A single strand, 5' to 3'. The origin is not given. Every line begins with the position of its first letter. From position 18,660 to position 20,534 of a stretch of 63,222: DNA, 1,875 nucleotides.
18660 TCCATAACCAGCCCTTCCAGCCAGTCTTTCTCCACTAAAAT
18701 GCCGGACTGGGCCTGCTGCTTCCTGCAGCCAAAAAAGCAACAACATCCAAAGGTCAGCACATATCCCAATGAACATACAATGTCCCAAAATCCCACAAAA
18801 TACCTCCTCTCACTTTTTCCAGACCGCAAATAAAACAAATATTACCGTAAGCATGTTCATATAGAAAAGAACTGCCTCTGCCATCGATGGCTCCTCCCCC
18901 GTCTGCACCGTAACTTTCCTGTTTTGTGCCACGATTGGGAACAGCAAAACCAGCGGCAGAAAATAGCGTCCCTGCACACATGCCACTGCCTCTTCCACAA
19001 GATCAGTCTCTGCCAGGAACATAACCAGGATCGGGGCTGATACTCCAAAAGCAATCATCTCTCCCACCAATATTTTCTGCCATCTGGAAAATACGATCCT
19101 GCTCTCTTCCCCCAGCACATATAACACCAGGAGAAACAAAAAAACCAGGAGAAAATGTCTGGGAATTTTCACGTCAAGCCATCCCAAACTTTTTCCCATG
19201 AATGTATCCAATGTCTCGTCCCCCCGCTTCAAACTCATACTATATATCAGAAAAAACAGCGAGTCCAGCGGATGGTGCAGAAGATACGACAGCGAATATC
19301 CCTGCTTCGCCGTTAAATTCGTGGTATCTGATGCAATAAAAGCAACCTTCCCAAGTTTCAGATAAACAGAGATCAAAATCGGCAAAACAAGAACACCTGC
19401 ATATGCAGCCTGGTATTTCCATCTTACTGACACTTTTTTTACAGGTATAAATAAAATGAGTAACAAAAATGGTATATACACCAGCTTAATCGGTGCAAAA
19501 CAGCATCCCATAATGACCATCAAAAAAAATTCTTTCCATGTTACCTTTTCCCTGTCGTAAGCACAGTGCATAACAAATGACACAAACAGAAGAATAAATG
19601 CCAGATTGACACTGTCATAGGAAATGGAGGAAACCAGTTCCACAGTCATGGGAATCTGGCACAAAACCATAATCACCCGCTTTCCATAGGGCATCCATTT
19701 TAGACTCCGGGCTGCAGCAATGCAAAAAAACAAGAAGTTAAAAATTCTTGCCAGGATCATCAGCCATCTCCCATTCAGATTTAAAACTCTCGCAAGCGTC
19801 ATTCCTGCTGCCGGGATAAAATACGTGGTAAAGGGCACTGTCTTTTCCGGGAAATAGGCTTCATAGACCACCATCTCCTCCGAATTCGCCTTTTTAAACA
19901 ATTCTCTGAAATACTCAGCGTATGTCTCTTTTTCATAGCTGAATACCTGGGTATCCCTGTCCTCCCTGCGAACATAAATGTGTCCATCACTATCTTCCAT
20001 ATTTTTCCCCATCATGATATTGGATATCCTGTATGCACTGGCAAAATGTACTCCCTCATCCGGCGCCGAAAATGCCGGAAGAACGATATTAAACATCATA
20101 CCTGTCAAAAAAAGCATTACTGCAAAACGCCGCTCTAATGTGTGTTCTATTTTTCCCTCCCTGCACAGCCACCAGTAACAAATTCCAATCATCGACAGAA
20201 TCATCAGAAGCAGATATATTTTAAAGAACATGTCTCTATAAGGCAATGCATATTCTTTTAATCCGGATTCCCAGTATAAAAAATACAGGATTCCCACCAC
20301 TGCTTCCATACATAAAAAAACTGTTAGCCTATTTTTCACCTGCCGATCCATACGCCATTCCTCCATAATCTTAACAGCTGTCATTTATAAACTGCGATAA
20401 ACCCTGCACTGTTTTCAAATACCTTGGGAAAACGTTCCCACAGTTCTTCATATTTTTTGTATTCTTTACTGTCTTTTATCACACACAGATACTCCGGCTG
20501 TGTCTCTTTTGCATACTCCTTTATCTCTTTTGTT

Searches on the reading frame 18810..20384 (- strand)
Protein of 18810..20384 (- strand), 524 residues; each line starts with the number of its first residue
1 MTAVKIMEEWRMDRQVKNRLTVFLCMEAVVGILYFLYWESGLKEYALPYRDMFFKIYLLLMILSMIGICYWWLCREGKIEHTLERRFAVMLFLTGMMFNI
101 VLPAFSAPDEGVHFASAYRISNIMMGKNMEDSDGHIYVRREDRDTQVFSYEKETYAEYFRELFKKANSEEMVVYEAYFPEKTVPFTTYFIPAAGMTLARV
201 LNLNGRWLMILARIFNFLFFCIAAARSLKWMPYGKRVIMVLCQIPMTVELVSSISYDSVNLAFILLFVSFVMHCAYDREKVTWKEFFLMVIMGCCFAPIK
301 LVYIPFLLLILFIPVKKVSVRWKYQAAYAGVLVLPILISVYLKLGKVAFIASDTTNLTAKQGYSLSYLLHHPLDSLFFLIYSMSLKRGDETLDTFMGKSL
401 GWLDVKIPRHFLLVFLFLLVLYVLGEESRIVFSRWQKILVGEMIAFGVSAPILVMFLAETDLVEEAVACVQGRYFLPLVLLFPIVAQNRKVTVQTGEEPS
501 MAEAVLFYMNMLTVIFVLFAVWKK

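Call 59: search_protein_families(library=pfam, proteins=[window:18810-20384:-], max_evalue=0.00001)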
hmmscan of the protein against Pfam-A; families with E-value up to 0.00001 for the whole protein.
window:18810-20384:- (524 aa): 1 family
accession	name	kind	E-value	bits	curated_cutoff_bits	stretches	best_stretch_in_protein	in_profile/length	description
PF09913.15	DUF2142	-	3.2e-34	118.8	30.1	1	92-481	1-394/395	Predicted membrane protein (DUF2142)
